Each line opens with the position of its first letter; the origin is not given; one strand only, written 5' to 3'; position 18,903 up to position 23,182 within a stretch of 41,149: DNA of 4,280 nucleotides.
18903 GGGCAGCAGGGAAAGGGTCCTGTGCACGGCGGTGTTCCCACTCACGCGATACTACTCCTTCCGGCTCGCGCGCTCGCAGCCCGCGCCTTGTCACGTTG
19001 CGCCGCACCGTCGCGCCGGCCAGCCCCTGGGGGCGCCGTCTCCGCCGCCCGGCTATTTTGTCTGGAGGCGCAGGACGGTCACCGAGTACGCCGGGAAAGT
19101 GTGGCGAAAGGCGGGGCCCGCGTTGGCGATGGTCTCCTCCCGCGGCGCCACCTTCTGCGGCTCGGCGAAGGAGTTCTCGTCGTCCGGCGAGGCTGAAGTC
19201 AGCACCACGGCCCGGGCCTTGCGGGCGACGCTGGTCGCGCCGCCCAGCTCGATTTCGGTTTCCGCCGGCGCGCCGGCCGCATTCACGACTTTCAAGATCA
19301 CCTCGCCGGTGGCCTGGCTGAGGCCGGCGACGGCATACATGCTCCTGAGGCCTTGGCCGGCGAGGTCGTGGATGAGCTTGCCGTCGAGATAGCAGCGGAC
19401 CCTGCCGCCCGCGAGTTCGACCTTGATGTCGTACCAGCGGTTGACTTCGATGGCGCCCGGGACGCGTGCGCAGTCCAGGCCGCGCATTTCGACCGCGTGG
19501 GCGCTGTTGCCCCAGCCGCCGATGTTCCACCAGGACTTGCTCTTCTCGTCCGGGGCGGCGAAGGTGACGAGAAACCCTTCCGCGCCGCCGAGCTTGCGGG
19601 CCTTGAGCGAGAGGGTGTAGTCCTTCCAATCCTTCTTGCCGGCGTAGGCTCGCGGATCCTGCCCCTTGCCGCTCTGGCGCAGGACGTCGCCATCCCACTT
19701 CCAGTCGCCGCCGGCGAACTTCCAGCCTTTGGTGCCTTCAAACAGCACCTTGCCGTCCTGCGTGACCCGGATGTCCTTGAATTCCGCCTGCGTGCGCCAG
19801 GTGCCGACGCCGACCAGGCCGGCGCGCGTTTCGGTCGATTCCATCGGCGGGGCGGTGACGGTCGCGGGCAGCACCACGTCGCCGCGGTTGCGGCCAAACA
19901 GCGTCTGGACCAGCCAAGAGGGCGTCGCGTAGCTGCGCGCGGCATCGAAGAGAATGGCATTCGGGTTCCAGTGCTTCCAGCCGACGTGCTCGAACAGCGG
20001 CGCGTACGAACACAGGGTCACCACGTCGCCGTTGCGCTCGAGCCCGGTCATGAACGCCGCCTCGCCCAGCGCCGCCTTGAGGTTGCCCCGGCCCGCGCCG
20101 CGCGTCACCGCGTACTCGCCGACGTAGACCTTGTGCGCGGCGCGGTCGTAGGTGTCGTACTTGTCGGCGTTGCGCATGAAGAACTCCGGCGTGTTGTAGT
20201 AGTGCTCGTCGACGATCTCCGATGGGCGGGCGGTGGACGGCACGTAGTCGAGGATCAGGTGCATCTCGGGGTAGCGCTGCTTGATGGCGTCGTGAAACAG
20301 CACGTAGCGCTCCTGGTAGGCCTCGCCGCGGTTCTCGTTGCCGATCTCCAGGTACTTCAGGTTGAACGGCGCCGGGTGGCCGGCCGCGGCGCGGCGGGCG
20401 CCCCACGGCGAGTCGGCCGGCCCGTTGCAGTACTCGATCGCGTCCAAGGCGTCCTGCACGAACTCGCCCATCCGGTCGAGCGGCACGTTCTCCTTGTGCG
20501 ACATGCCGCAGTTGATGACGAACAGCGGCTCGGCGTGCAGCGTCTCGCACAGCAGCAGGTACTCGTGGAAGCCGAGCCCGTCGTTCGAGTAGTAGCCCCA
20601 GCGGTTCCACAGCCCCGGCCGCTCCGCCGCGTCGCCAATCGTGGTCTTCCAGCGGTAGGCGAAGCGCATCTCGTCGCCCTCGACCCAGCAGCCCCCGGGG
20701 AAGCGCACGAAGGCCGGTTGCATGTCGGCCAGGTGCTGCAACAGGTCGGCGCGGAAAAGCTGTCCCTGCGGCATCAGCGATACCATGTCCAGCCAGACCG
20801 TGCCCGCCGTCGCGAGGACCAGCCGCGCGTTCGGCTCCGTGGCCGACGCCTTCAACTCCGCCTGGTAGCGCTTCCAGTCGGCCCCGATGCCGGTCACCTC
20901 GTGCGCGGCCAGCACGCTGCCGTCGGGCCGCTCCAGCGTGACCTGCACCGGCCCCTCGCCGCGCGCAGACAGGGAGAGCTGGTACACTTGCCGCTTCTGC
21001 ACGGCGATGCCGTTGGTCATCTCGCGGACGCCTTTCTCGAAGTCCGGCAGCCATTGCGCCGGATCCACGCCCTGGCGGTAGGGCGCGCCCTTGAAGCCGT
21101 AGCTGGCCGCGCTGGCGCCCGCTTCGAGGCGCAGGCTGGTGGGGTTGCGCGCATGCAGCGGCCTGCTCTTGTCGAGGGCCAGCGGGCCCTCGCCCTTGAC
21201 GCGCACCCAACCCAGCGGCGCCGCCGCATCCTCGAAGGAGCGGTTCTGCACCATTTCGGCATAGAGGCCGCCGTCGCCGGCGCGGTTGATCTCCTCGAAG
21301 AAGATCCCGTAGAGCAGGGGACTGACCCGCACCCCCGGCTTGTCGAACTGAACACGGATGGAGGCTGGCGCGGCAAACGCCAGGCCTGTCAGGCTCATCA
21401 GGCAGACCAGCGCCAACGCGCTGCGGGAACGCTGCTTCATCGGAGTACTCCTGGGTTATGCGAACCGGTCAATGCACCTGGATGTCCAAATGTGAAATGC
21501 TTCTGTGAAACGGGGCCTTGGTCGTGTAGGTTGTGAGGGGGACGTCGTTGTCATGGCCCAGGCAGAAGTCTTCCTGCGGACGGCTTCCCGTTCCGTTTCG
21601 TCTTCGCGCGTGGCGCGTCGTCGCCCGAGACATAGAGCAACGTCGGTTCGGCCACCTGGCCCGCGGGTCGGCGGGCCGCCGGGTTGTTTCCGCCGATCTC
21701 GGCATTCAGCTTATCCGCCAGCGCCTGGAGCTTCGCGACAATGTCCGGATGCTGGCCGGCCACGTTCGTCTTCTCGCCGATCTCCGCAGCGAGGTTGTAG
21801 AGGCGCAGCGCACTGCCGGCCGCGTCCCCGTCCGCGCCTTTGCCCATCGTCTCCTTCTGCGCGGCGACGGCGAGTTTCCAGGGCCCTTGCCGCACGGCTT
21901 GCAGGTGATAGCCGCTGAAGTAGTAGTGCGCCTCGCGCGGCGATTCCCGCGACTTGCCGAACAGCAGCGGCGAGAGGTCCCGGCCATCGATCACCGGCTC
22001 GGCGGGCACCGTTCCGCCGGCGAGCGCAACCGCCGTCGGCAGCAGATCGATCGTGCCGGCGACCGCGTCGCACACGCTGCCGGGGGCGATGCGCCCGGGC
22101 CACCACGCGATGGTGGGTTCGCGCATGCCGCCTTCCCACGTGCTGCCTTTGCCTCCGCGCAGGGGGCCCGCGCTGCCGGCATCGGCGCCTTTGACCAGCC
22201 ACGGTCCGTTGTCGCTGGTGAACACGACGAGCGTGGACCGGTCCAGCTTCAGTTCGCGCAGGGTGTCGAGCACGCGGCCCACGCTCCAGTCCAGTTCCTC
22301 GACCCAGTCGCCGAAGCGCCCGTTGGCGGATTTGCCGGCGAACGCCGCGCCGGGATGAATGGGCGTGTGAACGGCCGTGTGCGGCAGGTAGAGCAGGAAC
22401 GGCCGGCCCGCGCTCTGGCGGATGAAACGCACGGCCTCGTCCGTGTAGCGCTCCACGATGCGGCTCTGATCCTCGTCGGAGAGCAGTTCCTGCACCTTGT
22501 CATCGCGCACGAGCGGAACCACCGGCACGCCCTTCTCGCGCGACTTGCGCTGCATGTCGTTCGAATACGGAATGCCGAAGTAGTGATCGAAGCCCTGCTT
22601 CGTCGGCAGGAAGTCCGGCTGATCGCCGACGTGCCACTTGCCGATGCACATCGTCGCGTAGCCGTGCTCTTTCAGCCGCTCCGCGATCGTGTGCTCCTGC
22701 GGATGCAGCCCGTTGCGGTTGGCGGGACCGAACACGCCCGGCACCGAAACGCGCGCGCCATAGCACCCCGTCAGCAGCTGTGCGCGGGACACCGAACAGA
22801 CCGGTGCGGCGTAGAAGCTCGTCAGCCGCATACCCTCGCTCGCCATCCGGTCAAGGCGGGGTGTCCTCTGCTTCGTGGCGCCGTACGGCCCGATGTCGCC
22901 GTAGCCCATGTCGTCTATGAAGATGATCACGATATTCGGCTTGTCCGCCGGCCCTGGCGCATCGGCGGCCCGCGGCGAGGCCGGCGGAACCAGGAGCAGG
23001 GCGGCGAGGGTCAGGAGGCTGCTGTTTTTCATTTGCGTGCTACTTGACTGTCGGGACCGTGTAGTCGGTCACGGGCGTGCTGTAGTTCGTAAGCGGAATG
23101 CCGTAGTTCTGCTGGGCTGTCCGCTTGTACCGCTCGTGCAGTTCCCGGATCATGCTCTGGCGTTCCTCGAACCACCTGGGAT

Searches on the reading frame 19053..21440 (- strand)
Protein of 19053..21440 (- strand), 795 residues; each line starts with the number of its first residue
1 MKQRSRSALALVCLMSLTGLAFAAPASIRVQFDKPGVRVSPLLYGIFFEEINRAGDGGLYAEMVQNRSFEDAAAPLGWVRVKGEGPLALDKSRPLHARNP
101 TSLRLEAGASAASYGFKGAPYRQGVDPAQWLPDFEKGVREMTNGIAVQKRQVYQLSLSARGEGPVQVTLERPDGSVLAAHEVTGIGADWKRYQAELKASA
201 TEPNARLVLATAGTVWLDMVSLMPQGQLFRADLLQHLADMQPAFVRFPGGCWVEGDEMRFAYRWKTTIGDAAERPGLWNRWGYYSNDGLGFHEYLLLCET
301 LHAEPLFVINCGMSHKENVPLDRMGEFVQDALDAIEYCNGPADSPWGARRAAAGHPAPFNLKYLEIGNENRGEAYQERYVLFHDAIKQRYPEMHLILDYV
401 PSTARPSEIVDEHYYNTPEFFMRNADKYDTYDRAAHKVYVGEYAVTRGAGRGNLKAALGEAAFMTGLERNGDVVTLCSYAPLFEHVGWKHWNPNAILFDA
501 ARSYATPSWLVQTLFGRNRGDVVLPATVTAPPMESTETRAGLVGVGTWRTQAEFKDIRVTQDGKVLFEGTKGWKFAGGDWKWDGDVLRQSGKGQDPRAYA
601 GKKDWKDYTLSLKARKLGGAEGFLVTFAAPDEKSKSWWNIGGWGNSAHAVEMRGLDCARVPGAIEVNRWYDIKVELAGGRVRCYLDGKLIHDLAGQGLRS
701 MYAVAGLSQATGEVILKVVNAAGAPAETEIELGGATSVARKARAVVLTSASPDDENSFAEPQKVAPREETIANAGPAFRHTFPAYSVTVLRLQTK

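Call 7: search_protein_families(library=pfam, proteins=[window:19053-21440:-], max_evalue=1)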
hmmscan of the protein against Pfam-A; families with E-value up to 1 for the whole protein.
window:19053-21440:- (795 aa): 5 families
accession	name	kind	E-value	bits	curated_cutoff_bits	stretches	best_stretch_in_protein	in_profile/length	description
PF22848.2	ASD1_dom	-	1.3e-49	169.3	22.2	1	235-444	1-239/239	Alpha-L-arabinofuranosidase 1 domain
PF06964.18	Alpha-L-AF_C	-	1.3e-30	107.2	27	1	441-786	1-165/165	Alpha-L-arabinofuranosidase C-terminal domain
PF06439.18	3keto-disac_hyd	-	1.8e-06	28.6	26.8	1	564-699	3-157/187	3-keto-disaccharide hydrolase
PF02018.23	CBM_4_9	-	0.0038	18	25.9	1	142-210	54-130/136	Carbohydrate binding domain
PF13385.13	Laminin_G_3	-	0.063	13.9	27.6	1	654-695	66-107/151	Concanavalin A-like lectin/glucanases superfamily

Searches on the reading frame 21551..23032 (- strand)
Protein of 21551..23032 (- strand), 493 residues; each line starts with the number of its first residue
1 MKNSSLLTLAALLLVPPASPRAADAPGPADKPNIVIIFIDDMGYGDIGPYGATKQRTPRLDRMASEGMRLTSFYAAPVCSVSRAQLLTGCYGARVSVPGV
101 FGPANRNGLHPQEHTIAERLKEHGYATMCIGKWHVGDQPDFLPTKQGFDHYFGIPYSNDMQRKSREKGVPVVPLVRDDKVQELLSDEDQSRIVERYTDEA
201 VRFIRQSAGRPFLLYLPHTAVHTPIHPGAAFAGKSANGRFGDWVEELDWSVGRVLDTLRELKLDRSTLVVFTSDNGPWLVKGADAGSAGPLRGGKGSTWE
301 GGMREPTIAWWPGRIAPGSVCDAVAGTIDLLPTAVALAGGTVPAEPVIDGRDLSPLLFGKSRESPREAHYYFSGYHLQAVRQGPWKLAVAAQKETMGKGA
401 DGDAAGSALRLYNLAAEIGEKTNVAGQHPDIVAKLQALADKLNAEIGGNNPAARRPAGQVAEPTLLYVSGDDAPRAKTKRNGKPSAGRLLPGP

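Call 59: search_protein_families(library=pfam, proteins=[window:21551-23032:-], max_evalue=0.001)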
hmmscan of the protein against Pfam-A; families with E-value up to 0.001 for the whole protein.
window:21551-23032:- (493 aa): 3 families
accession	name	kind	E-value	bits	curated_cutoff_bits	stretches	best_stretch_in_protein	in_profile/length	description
PF00884.28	Sulfatase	-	2.6e-57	194.8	25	1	32-339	1-300/301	Sulfatase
PF16347.10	SGSH_C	-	1.7e-07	31.9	29.3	1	299-372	12-83/154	N-sulphoglucosamine sulphohydrolase, C-terminal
PF14707.11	Sulfatase_C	-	2.5e-07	31.7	30.9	1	364-447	1-97/127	C-terminal region of aryl-sulfatase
